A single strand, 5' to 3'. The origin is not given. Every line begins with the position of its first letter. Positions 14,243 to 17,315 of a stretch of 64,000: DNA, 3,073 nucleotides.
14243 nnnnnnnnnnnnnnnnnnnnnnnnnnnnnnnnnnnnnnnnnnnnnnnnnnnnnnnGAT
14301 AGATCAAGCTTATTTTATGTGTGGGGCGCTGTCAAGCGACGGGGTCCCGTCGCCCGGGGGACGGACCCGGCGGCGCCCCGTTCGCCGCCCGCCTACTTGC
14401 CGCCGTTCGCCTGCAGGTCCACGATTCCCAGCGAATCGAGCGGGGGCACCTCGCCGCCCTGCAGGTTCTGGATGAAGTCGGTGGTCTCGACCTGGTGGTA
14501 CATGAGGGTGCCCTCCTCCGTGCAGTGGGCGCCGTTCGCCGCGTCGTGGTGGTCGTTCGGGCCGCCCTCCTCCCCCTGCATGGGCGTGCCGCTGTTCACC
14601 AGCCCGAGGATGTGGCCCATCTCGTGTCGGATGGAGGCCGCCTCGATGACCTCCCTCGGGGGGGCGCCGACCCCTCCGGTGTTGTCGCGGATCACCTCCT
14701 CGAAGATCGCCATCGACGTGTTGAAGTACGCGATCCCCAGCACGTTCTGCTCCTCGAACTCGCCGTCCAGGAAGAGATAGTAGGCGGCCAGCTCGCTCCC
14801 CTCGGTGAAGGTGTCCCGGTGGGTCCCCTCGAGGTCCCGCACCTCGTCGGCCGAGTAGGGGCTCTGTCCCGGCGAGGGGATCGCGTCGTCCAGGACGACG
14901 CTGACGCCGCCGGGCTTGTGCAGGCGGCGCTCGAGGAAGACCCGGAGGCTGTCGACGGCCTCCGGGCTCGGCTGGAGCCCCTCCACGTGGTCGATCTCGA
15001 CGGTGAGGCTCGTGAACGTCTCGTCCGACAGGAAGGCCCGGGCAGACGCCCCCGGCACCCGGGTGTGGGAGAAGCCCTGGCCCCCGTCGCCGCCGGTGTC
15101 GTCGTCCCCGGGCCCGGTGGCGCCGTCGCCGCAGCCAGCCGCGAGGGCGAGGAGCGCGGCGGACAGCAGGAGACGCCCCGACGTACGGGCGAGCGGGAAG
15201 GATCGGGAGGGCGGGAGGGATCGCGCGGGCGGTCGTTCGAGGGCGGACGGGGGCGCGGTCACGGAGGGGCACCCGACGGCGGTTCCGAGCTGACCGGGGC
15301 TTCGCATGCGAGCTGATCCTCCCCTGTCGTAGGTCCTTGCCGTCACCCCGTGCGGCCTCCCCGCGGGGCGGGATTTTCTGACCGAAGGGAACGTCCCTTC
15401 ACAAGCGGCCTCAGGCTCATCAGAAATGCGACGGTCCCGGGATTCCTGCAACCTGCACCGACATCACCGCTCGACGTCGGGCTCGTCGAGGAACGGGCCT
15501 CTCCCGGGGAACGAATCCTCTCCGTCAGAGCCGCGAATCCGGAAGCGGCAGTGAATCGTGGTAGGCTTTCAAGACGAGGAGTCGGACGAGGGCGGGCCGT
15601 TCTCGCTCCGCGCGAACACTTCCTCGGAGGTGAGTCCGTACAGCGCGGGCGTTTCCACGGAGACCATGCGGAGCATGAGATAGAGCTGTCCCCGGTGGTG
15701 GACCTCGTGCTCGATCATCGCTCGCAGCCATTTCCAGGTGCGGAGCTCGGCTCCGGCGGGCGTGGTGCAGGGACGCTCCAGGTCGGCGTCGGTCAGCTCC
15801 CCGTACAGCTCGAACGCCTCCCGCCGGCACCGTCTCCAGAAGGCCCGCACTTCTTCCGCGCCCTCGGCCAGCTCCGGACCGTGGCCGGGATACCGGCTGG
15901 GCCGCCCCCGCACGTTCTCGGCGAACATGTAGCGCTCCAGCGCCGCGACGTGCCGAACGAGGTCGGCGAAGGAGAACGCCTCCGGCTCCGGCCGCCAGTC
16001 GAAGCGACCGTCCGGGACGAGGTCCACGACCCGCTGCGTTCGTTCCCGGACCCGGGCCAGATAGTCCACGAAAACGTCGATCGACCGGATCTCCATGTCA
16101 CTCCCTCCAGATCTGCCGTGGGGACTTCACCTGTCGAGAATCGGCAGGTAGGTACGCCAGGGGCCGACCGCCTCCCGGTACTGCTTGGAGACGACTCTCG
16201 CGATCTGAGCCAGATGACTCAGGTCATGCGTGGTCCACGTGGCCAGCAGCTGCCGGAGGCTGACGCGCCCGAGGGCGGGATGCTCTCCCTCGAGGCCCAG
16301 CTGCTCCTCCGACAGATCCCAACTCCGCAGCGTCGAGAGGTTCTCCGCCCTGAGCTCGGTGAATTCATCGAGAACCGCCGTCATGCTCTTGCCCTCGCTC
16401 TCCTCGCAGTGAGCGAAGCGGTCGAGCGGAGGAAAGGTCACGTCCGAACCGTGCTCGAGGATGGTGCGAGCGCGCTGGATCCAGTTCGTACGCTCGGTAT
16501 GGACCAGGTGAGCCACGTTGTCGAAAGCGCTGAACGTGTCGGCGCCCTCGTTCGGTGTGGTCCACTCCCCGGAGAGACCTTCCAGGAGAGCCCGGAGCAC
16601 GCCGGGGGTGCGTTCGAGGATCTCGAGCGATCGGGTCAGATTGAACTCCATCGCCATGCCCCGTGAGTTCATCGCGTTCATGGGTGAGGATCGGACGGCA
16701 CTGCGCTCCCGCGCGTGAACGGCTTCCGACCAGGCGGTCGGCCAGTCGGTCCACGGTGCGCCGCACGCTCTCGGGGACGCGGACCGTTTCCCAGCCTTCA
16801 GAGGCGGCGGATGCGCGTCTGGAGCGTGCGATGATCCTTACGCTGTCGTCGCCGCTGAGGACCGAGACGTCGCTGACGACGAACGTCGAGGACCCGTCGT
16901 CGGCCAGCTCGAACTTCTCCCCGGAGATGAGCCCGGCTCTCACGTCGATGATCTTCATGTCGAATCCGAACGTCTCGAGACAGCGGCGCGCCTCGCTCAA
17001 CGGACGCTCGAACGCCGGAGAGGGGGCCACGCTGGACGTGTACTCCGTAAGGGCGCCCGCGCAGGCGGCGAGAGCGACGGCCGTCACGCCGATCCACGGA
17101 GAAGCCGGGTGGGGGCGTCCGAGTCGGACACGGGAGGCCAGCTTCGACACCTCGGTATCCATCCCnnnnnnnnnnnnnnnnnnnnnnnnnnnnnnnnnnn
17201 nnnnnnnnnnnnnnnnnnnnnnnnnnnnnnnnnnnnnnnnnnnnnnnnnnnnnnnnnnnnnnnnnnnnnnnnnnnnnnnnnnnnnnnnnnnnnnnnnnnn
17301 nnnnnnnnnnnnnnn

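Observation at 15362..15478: A third, decayed copy of the tRNA-Ile fragment implies tandem accretion of two related islands without integrases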

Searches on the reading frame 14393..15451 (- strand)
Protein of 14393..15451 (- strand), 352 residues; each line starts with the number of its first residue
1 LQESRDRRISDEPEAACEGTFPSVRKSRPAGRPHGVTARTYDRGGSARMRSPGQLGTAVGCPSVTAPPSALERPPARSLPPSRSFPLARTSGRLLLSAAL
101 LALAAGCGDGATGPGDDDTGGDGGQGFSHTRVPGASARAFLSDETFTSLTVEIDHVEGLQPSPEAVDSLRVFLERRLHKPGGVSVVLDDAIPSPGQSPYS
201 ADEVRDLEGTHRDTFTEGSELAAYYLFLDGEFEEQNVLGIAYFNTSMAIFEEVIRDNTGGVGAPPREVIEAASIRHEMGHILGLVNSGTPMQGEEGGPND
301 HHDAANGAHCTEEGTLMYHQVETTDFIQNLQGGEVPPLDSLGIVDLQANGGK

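Call 10: search_protein_families(library=pfam, proteins=[window:14393-15451:-], max_evalue=0.01)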
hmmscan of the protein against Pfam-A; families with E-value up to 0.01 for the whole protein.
window:14393-15451:- (352 aa): 0 families

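Call 35: find_homologous_proteins(query=window:14396-15310:-, max_evalue=1e-20)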
Query window:14396-15310:- (305 aa): 252 proteins with E <= 1e-20 among 8000 candidates; the best 120 are listed.
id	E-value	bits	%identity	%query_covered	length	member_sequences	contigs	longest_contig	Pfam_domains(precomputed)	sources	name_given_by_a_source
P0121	8.0e-181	618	93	100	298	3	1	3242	-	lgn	-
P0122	3.3e-164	564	86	100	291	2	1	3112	-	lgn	-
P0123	4.5e-162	557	85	100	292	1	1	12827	-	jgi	jgi:hypothetical protein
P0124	8.9e-141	487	77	91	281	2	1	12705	-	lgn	-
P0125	7.3e-137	474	82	81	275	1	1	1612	-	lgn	-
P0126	5.6e-134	464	79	81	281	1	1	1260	-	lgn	-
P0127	4.5e-126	439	74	87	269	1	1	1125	-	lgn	-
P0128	3.8e-125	435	77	77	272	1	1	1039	-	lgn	-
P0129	9.4e-125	434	78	74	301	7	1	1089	-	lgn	-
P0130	1.2e-124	434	77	83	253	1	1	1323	-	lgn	-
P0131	7.7e-124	431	77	74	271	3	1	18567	-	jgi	-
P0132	4.3e-117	409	72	85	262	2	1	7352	-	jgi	-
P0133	2.3e-115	403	67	92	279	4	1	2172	-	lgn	-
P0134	3.8e-115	403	71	87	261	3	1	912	-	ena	-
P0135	4.7e-112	392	70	81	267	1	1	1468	-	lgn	-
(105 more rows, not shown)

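Call 36: find_encoding_contigs(protein=P0121, flank=10000, max_places=4)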
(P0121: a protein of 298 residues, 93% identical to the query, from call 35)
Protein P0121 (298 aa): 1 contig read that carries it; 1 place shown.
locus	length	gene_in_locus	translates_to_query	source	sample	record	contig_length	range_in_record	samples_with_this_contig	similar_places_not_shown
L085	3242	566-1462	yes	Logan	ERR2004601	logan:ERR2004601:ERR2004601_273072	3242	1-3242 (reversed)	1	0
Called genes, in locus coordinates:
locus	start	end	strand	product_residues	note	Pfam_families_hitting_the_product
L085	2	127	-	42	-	?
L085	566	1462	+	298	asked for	-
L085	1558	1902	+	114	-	PF01022:HTH_5, PF12840:HTH_20 (weak)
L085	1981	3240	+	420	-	?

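Call 37: find_encoding_contigs(protein=P0123, flank=10000, max_places=4)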
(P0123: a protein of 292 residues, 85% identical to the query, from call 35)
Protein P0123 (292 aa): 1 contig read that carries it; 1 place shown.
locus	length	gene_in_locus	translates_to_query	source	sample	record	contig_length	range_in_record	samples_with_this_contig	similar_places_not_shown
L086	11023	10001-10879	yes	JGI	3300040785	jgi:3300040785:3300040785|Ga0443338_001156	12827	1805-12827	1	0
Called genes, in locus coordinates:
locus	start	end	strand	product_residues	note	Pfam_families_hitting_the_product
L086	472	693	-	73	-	PF15738:YafQ_toxin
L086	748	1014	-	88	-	PF04221:RelB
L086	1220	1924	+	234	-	-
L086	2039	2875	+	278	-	PF04228:Zn_peptidase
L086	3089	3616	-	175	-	-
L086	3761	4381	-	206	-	-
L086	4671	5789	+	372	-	PF00196:GerE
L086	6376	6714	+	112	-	PF05015:HigB-like_toxin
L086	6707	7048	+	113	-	PF01381:HTH_3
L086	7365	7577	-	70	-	-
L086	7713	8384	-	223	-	PF13441:Gly-zipper_YMGG, PF13436:Gly-zipper_OmpA (weak)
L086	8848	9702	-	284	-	PF12833:HTH_18, PF00165:HTH_AraC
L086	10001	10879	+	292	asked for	-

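Call 38: find_encoding_contigs(protein=P0124, flank=10000, max_places=4)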
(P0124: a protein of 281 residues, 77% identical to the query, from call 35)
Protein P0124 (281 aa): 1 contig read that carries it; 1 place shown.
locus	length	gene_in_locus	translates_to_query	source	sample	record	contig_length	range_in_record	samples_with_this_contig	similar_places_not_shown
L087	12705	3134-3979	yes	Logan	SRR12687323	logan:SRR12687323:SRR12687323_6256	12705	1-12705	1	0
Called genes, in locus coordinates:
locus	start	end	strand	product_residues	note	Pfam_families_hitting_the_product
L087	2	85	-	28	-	?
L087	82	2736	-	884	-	PF02585:PIG-L, PF10633:NPCBM_assoc (weak)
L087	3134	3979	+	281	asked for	-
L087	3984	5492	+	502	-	PF00557:Peptidase_M24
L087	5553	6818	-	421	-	PF04542:Sigma70_r2, PF08281:Sigma70_r4_2, PF20239:DUF6596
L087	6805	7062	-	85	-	-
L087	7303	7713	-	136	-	PF01575:MaoC_dehydratas, PF13452:FAS1_DH_region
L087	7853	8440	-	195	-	PF12724:Flavodoxin_5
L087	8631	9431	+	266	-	PF12833:HTH_18, PF00165:HTH_AraC (weak)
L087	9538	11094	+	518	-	PF00144:Beta-lactamase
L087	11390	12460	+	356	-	PF18152:DAHP_snth_FXD, PF00793:DAHP_synth_1, PF03102:NeuB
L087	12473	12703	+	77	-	?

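Call 39: find_encoding_contigs(protein=P0131, flank=10000, max_places=4)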
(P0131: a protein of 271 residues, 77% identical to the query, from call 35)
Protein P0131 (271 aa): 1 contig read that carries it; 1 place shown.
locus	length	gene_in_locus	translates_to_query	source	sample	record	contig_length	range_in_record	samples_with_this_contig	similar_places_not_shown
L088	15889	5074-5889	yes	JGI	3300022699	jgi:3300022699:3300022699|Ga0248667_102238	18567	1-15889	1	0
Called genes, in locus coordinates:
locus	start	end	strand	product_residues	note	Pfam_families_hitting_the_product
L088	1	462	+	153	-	?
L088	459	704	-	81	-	-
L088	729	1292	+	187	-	PF12867:DinB_2, PF05163:DinB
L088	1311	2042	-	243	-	PF22564:HAAS (weak), PF06271:RDD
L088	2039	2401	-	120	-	PF03551:PadR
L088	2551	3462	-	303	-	PF06727:DUF1207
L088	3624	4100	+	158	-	PF01047:MarR (weak), PF13404:HTH_AsnC-type, PF13412:HTH_24, PF25212:HVO_A0114 (weak), PF01037:AsnC_trans_reg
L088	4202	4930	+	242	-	PF03167:UDG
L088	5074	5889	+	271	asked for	-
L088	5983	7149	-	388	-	PF02445:NadA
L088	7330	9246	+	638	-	PF13428:TPR_14 (faint), PF14559:TPR_19 (faint)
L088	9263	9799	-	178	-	-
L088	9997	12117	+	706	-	PF22745:Nlig-Ia, PF01653:DNA_ligase_aden, PF03120:OB_DNA_ligase, PF14520:HHH_5 (weak), PF00633:HHH (faint), PF12826:HHH_2, PF14520:HHH_5 (weak), PF00533:BRCT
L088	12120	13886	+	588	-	PF14716:HHH_8, PF14520:HHH_5, PF14791:DNA_pol_B_thumb, PF02811:PHP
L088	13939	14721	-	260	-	PF01061:ABC2_membrane, PF12698:ABC2_membrane_3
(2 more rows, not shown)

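Call 68: search_protein_families(library=phrogs, proteins=[L086:1220-1924:+, L086:3089-3616:-, L086:3761-4381:-, L086:4671-5789:+, L086:7365-7577:-, L086:2039-2875:+, window:14396-15310:-], max_evalue=0.01)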
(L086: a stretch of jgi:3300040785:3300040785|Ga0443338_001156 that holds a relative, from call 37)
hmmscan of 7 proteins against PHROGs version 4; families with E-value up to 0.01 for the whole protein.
L086:1220-1924:+ (234 aa): 0 families

L086:3089-3616:- (175 aa): 0 families

L086:3761-4381:- (206 aa): 0 families

L086:4671-5789:+ (372 aa): 5 families
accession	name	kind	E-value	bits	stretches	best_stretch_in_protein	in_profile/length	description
phrog_3282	-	transcription regulation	5.5e-07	30.6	1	312-364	47-99/158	sigma factor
phrog_27555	-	transcription regulation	5.2e-05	23.9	1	312-360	131-179/203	transcriptional regulator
phrog_10300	-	transcription regulation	0.00044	21.3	1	313-361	121-169/182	transcriptional regulator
phrog_3855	-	DNA, RNA and nucleotide metabolism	0.0034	18.8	1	314-352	66-104/115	HTH DNA binding protein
phrog_645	-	DNA, RNA and nucleotide metabolism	0.0061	17.7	1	313-360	23-67/196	Rnase E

L086:7365-7577:- (70 aa): 0 families

L086:2039-2875:+ (278 aa): 0 families

window:14396-15310:- (305 aa): 0 families

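Call 79: search_solved_structures(query=L086:4671-5789:+, max_evalue=0.01)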
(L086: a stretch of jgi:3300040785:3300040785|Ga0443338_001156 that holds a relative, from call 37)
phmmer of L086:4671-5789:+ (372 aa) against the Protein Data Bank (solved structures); distinct sequences matched with E-value up to 0.01: 24.
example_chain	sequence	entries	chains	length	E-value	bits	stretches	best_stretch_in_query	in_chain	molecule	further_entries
1fse_A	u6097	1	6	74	1e-05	28.1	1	307-368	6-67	GERE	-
4wt0_B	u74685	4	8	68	2e-05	27.2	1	312-366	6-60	Response regulator receiver domain protein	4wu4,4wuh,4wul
4wsz_A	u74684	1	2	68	2.6e-05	26.8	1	312-366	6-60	Response regulator receiver domain protein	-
3kln_A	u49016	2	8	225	5.1e-05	25.8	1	312-361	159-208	Transcriptional regulator, LuxR family | Transcriptional regulator VpsT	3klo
6jqs_A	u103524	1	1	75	9.1e-05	25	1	308-368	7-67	DNA-binding response regulator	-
7x1k_A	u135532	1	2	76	0.00013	24.5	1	312-361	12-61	Chemotaxis protein CheY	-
4ldz_A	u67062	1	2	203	0.00038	23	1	299-360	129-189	Transcriptional regulatory protein DesR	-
4yn8_A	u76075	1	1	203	0.00042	22.8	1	298-363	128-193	Response regulator ChrA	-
5hev_A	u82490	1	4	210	0.00061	22.3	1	312-366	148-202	Response regulator protein VraR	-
7ve4_A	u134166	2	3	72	0.00064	22.2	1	312-365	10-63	DNA-binding response regulator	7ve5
2rnj_A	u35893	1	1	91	0.00091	21.7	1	312-364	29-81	Response regulator protein vraR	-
8u3b_G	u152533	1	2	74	0.00092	21.7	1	313-365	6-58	Nitrate/nitrite response regulator protein NarL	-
1zlj_A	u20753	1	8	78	0.00095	21.7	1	311-365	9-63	Dormancy Survival Regulator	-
1je8_A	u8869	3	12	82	0.00095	21.7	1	312-365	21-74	Nitrate/Nitrite Response Regulator Protein NARL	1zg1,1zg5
1zlk_A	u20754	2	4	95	0.0012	21.4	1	310-364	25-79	Dormancy Survival Regulator | TWO COMPONENT TRANSCRIPTIONAL REGULATORY PROTEIN DEVR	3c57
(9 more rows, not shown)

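Call 80: search_protein_families(library=pfam, proteins=[L086:4671-5789:+, L086:1220-1924:+, L086:3089-3616:-, L086:3761-4381:-, L086:7365-7577:-, L086:7713-8384:-], max_evalue=0.1)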
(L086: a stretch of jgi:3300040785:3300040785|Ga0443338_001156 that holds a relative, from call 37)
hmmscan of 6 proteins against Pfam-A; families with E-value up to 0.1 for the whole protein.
L086:4671-5789:+ (372 aa): 5 families
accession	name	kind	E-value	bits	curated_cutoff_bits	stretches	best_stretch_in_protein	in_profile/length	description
PF00196.25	GerE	-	7.1e-12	45.2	23.5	1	313-365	3-55/57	Bacterial regulatory proteins, luxR family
PF08281.18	Sigma70_r4_2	-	0.0033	17.5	25.7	1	322-354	19-53/54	Sigma-70, region 4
PF13384.12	HTH_23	-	0.0067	16.7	24.6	1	316-350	6-40/50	Homeodomain-like domain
PF13936.12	HTH_38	-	0.019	15.1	27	0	319-343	12-36/44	Helix-turn-helix domain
PF13556.12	HTH_30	-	0.06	13.6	27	1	321-358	6-43/59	PucR C-terminal helix-turn-helix domain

L086:1220-1924:+ (234 aa): 1 family
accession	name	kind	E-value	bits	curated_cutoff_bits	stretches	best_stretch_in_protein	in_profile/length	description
PF05593.20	RHS_repeat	-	4.5e-05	24.2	22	1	25-59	3-38/38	RHS Repeat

L086:3089-3616:- (175 aa): 0 families

L086:3761-4381:- (206 aa): 0 families

L086:7365-7577:- (70 aa): 3 families
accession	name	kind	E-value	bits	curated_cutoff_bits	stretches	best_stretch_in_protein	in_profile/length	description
PF03988.17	DUF347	-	0.016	15.9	28.2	1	10-31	27-48/52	Repeat of Unknown Function (DUF347)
PF23923.1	DUF7262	-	0.082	13.8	27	1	13-54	13-54/132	Family of unknown function (DUF7262)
PF06084.16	Cytomega_TRL10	-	0.083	13.4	20.2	1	13-39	63-89/149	Cytomegalovirus TRL10 protein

L086:7713-8384:- (223 aa): 7 families
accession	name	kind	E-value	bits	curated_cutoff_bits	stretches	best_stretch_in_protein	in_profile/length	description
PF13441.11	Gly-zipper_YMGG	-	1.2e-08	34.9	28.9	1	155-193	4-42/45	YMGG-like Gly-zipper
PF13436.11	Gly-zipper_OmpA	-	1.9e-05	24.8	27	1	159-192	9-42/44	Glycine-zipper domain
PF03743.19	TrbI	-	0.00011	22.6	35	1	55-114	2-60/188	Bacterial conjugation TrbI-like protein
PF13488.11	Gly-zipper_Omp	-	0.00011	22.5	25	1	159-194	4-39/46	Glycine zipper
PF05433.20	Rick_17kDa_Anti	-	0.0022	18.3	24.2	1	160-193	5-42/43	Glycine zipper 2TM domain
PF04306.18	DUF456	-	0.0029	18.3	29.4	1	137-203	41-107/139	Protein of unknown function (DUF456)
PF11981.13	DUF3482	-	0.0033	17.3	29.2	1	125-202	118-197/293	Domain of unknown function (DUF3482)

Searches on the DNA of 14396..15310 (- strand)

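Call 54: search_rna_families(sources=[L086, L083], threshold=evalue, max_evalue=0.1)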
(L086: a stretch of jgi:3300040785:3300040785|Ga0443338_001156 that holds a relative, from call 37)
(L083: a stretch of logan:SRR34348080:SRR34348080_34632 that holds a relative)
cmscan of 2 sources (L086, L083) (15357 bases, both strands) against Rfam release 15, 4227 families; matches with E-value up to 0.1: 2.
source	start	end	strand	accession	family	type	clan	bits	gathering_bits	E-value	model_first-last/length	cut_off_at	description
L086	282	356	+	RF00005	tRNA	Gene; tRNA;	CL00001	74.4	29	4.6e-15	1-71/71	no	tRNA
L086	10942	11014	+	RF03877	mir-3937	Gene; miRNA;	-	34.8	84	0.00073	7-96/102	no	mir-3937 microRNA precursor family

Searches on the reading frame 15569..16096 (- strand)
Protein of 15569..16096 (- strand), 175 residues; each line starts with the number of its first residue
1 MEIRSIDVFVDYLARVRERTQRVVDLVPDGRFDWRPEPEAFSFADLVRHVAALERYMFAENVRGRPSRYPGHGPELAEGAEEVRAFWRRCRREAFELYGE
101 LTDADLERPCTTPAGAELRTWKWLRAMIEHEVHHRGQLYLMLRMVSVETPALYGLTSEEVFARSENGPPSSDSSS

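Call 10: search_protein_families(library=pfam, proteins=[window:15569-16096:-], max_evalue=0.01)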
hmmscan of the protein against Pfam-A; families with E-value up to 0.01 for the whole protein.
window:15569-16096:- (175 aa): 3 families
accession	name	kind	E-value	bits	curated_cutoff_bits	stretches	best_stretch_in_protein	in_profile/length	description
PF12867.12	DinB_2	-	3.7e-22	79.6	24.8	1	13-138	2-128/128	DinB superfamily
PF05163.17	DinB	-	1.6e-15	57.9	23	1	8-159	7-159/165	DinB family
PF04978.18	MST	-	1.3e-09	39.1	27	1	10-138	3-140/149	Mycothiol-S-transferase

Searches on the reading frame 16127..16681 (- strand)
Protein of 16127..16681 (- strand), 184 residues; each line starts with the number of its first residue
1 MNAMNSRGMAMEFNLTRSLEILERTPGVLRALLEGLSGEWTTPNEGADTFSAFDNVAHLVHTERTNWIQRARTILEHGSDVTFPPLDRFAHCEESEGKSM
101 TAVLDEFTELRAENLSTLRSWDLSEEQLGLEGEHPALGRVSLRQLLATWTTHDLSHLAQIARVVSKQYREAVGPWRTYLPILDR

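Call 10: search_protein_families(library=pfam, proteins=[window:16127-16681:-], max_evalue=0.01)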
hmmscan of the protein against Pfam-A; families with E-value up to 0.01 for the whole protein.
window:16127-16681:- (184 aa): 1 family
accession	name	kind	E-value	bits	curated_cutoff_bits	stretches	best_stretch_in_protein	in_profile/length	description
PF12867.12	DinB_2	-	1.9e-14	54.6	24.8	1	22-160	2-128/128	DinB superfamily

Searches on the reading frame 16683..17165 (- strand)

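Call 70: search_protein_families(library=pfam, proteins=[window:16683-17165:-], max_evalue=1)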
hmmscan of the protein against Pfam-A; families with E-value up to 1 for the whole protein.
window:16683-17165:- (161 aa): 1 family
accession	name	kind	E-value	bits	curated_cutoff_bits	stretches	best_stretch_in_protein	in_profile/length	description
PF05407.19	Peptidase_C27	-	0.011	16.2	27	1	12-61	32-80/177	Rubella virus endopeptidase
